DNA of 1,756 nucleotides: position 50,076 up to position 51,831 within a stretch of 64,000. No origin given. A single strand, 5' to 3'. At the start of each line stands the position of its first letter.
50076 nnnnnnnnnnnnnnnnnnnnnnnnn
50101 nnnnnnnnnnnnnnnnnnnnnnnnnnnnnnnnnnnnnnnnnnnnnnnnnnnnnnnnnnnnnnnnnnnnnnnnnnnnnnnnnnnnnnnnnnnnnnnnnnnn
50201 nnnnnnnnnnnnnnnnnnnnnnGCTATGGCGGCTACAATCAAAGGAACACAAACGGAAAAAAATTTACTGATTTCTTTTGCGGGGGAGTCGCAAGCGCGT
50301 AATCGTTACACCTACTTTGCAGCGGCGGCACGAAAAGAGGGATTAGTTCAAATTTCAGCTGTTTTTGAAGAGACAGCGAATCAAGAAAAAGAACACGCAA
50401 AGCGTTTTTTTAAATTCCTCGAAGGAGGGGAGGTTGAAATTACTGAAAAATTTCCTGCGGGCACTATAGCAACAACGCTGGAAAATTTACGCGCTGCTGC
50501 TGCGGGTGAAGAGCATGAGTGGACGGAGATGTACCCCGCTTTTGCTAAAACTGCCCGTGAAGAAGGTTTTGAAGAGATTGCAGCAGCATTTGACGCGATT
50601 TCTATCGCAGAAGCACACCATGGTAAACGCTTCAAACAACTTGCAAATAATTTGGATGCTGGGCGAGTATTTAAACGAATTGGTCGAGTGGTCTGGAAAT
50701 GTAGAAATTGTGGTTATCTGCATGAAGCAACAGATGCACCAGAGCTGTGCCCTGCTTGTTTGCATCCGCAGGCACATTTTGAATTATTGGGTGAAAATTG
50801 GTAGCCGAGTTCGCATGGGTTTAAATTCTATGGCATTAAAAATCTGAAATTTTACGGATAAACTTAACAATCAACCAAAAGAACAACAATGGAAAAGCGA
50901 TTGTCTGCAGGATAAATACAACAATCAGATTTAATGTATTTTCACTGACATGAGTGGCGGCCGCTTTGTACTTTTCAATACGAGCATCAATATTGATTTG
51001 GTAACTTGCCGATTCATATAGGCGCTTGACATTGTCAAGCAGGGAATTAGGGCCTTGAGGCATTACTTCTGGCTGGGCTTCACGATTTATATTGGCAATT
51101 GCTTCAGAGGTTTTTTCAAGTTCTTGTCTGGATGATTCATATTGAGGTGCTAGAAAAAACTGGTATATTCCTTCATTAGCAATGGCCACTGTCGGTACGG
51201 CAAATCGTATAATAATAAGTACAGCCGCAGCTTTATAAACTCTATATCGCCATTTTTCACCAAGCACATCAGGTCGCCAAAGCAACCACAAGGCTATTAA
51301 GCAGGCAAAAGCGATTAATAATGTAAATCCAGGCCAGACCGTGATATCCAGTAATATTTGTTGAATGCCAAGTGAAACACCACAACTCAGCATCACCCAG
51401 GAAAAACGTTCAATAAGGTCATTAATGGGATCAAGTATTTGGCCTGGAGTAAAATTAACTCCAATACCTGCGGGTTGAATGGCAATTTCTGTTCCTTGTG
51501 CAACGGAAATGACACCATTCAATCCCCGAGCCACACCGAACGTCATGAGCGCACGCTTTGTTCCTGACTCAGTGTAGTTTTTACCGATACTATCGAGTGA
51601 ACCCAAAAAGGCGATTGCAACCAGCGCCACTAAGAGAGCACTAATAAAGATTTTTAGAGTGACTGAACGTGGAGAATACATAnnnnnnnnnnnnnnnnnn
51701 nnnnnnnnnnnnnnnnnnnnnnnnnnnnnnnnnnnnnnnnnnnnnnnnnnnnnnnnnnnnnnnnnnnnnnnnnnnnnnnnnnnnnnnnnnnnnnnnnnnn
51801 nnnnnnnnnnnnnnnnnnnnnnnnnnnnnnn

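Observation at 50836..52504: Secreted eukaryote-type EndoU (XendoU) endoribonuclease homolog translationally coupled to a polytopic membrane protein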

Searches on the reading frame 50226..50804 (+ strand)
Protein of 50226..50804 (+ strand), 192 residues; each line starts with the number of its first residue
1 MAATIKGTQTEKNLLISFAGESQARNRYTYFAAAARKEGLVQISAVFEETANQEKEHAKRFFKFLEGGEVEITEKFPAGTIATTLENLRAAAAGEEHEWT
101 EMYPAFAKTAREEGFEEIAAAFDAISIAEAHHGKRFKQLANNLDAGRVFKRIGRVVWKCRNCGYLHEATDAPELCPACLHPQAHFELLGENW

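Call 33: search_protein_families(library=pfam, proteins=[window:50226-50804:+], max_evalue=0.001)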
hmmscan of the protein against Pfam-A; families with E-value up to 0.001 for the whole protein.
window:50226-50804:+ (192 aa): 5 families
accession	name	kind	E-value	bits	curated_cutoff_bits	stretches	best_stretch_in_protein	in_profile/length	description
PF02915.23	Rubrerythrin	-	4.7e-30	105.2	22.8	1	12-139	1-136/137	Rubrerythrin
PF21349.2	RUBY_RBDX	-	1.8e-14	53.3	26.5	1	157-186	1-30/30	Rubrerythrin, rubredoxin-like domain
PF00210.30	Ferritin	-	6.4e-07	29.8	24.5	1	18-144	8-140/142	Ferritin-like domain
PF23458.2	DUF7130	-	1.9e-05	24.9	35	1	146-186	44-84/89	Domain of unknown function (DUF7130)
PF03232.19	COQ7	-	0.00068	19.7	23.5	0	12-97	5-88/169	Ubiquinone biosynthesis protein COQ7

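Call 77: search_protein_families(library=ncbifam, proteins=[window:50226-50804:+], max_evalue=0.01)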
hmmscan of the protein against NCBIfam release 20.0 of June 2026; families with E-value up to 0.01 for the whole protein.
window:50226-50804:+ (192 aa): 8 families
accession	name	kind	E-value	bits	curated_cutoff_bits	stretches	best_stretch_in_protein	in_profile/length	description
NF045767.1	RuberyRbr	equivalog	4.2e-88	294.5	200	1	4-192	3-194/194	rubrerythrin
NF045783.1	Nigrythrn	equivalog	1.5e-27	97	340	1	6-186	26-200/202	nigerythrin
NF045720.1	rubredox_RCKP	subfamily_domain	1.1e-05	24.9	45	1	156-180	3-27/34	RCKP-type rubredoxin-like domain-containing protein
NF058679.1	EncB_fam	subfamily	7.3e-05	22.8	90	1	13-83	24-91/117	encapsulin nanocompartment ferritin-likeEncB family encapsulin nanocompartment ferritin-like cargo protein cargo protein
NF045676.1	FeExpMbfA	equivalog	0.0007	19.1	450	0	16-63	15-61/318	iron exporter MbfA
NF053571.1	DmspLyDddY_SHEWM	equivalog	0.0011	18.1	650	1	37-122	136-215/395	dimethylsulfoniopropionate lyase DddY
NF033497.1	rubre_like_arch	subfamily_domain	0.0028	17.3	32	1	159-178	3-22/34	rubrerythrin-like domain-containing protein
TIGR04535.1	ferrit_encaps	subfamily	0.0089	16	125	0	15-70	19-71/114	encapsulin-associated ferritin-like protein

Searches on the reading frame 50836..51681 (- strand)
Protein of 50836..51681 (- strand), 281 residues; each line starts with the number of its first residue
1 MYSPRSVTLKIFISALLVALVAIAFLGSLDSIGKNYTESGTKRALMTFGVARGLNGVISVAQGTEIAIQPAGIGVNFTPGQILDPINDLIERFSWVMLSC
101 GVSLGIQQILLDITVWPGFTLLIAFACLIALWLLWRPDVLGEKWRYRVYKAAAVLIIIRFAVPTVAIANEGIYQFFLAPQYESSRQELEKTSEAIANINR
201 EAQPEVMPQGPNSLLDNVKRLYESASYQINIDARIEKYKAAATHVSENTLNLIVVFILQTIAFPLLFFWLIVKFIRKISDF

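Call 3: search_protein_families(library=pfam, proteins=[window:50836-51681:-], max_evalue=10)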
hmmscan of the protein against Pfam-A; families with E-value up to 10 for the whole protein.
window:50836-51681:- (281 aa): 2 families
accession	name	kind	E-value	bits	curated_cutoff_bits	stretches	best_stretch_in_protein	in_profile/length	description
PF02706.20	Wzz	-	0.36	11.6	25.5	1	160-194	20-54/91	Chain length determinant protein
PF04932.20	Wzy_C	-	0.96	9.7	31.7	1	121-243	20-93/149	O-Antigen ligase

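Call 4: search_protein_families(library=ncbifam, proteins=[window:50836-51681:-], max_evalue=10)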
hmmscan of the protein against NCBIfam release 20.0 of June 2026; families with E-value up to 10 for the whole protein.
window:50836-51681:- (281 aa): 1 family
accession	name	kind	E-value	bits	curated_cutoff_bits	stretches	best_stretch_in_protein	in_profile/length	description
NF045529.2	Heimdall-CTERM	domain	0.61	10.6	24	1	117-131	3-17/26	Heimdall-CTERM domain-containing surface protein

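Call 8: find_homologous_proteins(query=window:50836-51681:-)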
Query window:50836-51681:- (281 aa): 3124 proteins with E <= 0.001 among 8000 candidates; the best 120 are listed.
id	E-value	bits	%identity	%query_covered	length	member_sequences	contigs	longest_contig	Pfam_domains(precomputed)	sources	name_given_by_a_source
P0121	1.2e-178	610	100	100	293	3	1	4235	-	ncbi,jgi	-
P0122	1.1e-141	489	80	99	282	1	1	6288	-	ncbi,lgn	-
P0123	3.0e-110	386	83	76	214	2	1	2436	-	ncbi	-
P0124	2.3e-106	373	61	94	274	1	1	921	-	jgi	-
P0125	2.3e-105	370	62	98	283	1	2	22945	-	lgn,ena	-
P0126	1.8e-103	364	60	95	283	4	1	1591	-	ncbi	-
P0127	2.1e-102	360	60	95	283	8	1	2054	-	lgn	-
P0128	3.6e-102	359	60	94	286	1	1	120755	-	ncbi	-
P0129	4.2e-102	359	60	98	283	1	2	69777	-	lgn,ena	-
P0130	5.7e-96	339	57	99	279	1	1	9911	-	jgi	-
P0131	1.5e-93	331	55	99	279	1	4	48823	-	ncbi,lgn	-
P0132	2.9e-93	330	56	90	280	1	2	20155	-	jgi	jgi:hypothetical protein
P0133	1.0e-91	325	55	99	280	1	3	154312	-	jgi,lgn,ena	-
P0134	2.4e-90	321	54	96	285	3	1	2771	-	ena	-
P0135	5.2e-90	319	58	91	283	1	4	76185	-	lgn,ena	-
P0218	2.3e-82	294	52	83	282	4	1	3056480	-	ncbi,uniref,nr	ncbi:hypothetical protein [Thiohalobacter thiocyanaticus]|uniref:Uncharacterized protein n=1 Tax=Thi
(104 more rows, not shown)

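Call 10: find_encoding_contigs(protein=P0218, flank=5000, max_places=2)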
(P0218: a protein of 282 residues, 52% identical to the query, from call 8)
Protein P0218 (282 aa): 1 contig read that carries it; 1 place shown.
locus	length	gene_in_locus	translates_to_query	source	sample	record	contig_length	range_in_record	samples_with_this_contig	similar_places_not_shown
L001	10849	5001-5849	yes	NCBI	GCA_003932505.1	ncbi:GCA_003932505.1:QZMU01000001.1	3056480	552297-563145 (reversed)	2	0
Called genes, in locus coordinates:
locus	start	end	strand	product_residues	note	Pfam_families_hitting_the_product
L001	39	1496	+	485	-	PF04174:CP_ATPgrasp_1, PF14403:CP_ATPgrasp_2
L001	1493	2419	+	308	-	PF04168:Alpha-E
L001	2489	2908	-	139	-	PF00293:NUDIX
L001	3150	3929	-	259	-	PF01061:ABC2_membrane, PF12698:ABC2_membrane_3 (weak)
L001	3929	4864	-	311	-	PF00005:ABC_tran, PF13304:AAA_21, PF27102:NodI_C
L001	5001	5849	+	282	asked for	-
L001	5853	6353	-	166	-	PF03449:GreA_GreB_N, PF01272:GreA_GreB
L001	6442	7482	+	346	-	PF01137:RTC, PF05189:RTC_insert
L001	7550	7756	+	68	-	-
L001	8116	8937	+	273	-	PF00899:ThiF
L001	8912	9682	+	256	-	PF13649:Methyltransf_25 (weak)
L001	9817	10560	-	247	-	PF00970:FAD_binding_6 (weak), PF00175:NAD_binding_1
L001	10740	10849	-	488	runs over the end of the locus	PF00875:DNA_photolyase, PF03441:FAD_binding_7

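Call 11: find_encoding_contigs(protein=P0128, flank=5000, max_places=2)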
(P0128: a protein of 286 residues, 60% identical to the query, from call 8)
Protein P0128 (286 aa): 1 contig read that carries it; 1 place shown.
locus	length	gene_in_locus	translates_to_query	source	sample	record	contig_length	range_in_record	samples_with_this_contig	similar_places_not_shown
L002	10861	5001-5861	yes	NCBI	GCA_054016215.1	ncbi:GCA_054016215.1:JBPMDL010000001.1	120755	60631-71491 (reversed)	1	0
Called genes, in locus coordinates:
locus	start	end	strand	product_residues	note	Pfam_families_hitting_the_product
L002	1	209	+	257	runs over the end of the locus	PF01925:TauE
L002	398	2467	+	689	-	PF03460:NIR_SIR_ferr, PF01077:NIR_SIR, PF03460:NIR_SIR_ferr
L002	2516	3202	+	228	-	PF01507:PAPS_reduct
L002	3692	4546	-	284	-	PF12146:Hydrolase_4, PF00561:Abhydrolase_1 (weak), PF12697:Abhydrolase_6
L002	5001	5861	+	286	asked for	-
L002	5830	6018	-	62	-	-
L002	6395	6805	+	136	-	-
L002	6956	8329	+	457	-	PF02321:OEP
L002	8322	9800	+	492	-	PF25919:BSH_CusB, PF25973:BSH_CzcB, PF25869:3HB_CusB, PF25944:Beta-barrel_RND (faint), PF25954:Beta-barrel_RND_2, PF25967:RND-MFP_C, PF25975:CzcB_C, PF25989:YknX_C (faint)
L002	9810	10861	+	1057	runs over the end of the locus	PF00873:ACR_tran, PF03176:MMPL (faint)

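Call 14: find_encoding_contigs(protein=P0122, flank=6000, max_places=2)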
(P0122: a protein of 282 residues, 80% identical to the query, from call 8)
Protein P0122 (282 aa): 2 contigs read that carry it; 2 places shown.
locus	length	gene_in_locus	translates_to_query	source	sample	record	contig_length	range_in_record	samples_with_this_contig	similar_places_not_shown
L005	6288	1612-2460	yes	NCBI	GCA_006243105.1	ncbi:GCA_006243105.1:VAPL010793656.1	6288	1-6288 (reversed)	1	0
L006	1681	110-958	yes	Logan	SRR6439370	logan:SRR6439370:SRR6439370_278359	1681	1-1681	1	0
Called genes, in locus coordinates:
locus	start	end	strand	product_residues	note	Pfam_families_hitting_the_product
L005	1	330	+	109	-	?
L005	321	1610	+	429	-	PF02646:RmuC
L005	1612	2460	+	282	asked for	-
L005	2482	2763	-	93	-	-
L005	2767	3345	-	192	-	PF00210:Ferritin (weak), PF02915:Rubrerythrin, PF23458:DUF7130 (weak), PF21349:RUBY_RBDX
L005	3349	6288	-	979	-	?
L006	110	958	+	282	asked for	-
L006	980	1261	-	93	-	-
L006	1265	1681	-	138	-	?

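Call 58: predict_structure(alignment_id=A2)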
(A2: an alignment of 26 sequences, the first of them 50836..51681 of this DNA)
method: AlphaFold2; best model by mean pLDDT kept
length: 281 residues; sequences in the alignment: 26
mean_pLDDT: 76.7   pTM: 0.62
mean pLDDT of the five models: 76.7, 76.3, 69.6, 67.2, 65.9
residues with pLDDT >= 90: 41; 70-90: 166; 50-70: 49; < 50: 25
segments of 3 or more residues with pLDDT < 50: 65-77, 205-212
pLDDT, mean of each block of 10 residues (from residue 1): 71 90 87 86 80 70 49 47 74 83 86 89 92 86 88 91 88 83 79 72 50 54 53 67 75 82 87 88 73
secondary structure, 60 per line:
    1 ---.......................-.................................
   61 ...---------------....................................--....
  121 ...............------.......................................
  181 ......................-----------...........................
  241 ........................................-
elements in order: H4-26 H28-63 H79-114 H117-135 H142-202 H214-280

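Call 62: fold_search(model_id=the predicted structure, library=pdb)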
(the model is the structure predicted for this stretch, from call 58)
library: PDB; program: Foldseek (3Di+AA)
matches with E <= 10: 834; with E <= 0.001: 0
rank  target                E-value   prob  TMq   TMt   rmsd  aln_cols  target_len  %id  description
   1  8otz_DQ               2.9e-02  0.87  0.27  0.26  21.6       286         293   14  48-nm repeat of the native axonemal doublet microtubule from bovine sperm (released 2023-11-22)
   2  7p5m_A                4.9e-02  0.57  0.21  0.17  22.4       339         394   12  Cryo-EM structure of human TTYH2 in lipid nanodiscs (released 2021-08-11)
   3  7rtw_B                5.4e-02  0.60  0.23  0.21  14.8       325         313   15  Cryo-EM structure of a TTYH3 cis-dimer (released 2021-08-25)
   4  8iyj_V6               7.8e-02  0.93  0.33  0.27  21.3       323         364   10  Cryo-EM structure of the 48-nm repeat doublet microtubule from mouse sperm (released 2023-07-05)
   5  5c5b_D                7.8e-02  0.72  0.25  0.21  15.2       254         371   11  Crystal Structure of Human APPL BAR-PH Heterodimer (released 2016-06-22)
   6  7rtt_A                8.1e-02  0.66  0.26  0.21  17.9       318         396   15  Cryo-EM structure of a TTYH2 cis-dimer (released 2021-08-25)
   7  6iko_B                9.4e-02  0.63  0.24  0.22  39.4       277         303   10  Crystal structure of mouse GAS7cb (released 2019-10-16)
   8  8snb_8K               9.8e-02  0.80  0.32  0.28  26.9       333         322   11  atomic model of sea urchin sperm doublet microtubule (48-nm periodicity) (released 2023-06-28)
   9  7udn_B                9.8e-02  0.60  0.23  0.23  29.6       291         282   10  Crystal structure of designed helical repeat protein RPB_PLP1_R6 in alternative conformation 2 (released 2023-03-22)
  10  7rro_B6               1.2e-01  0.47  0.25  0.21  28.6       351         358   12  Structure of the 48-nm repeat doublet microtubule from bovine tracheal cilia (released 2021-10-27)
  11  3plt_C                1.4e-01  0.85  0.30  0.36   9.1       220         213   11  Crystal structure of Lsp1 from Saccharomyces cerevisiae (released 2011-06-22)
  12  8to0_z0               1.4e-01  0.80  0.30  0.31  23.7       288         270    9  48-nm repeating structure of doublets from mouse sperm flagella (released 2023-11-01)
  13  5c5b_B                1.4e-01  0.51  0.23  0.19  18.3       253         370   16  Crystal Structure of Human APPL BAR-PH Heterodimer (released 2016-06-22)
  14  5c1f_A                1.4e-01  0.23  0.16  0.16  33.9       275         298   15  Structure of the Imp2 F-BAR domain (released 2016-01-27)
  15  3plt_A                1.5e-01  0.82  0.29  0.35   9.3       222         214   10  Crystal structure of Lsp1 from Saccharomyces cerevisiae (released 2011-06-22)
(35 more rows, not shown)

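Call 65: search_protein_families(library=padloc, proteins=[window:50836-51681:-], max_evalue=1)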
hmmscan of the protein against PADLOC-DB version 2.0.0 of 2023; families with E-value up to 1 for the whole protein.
window:50836-51681:- (281 aa): 0 families
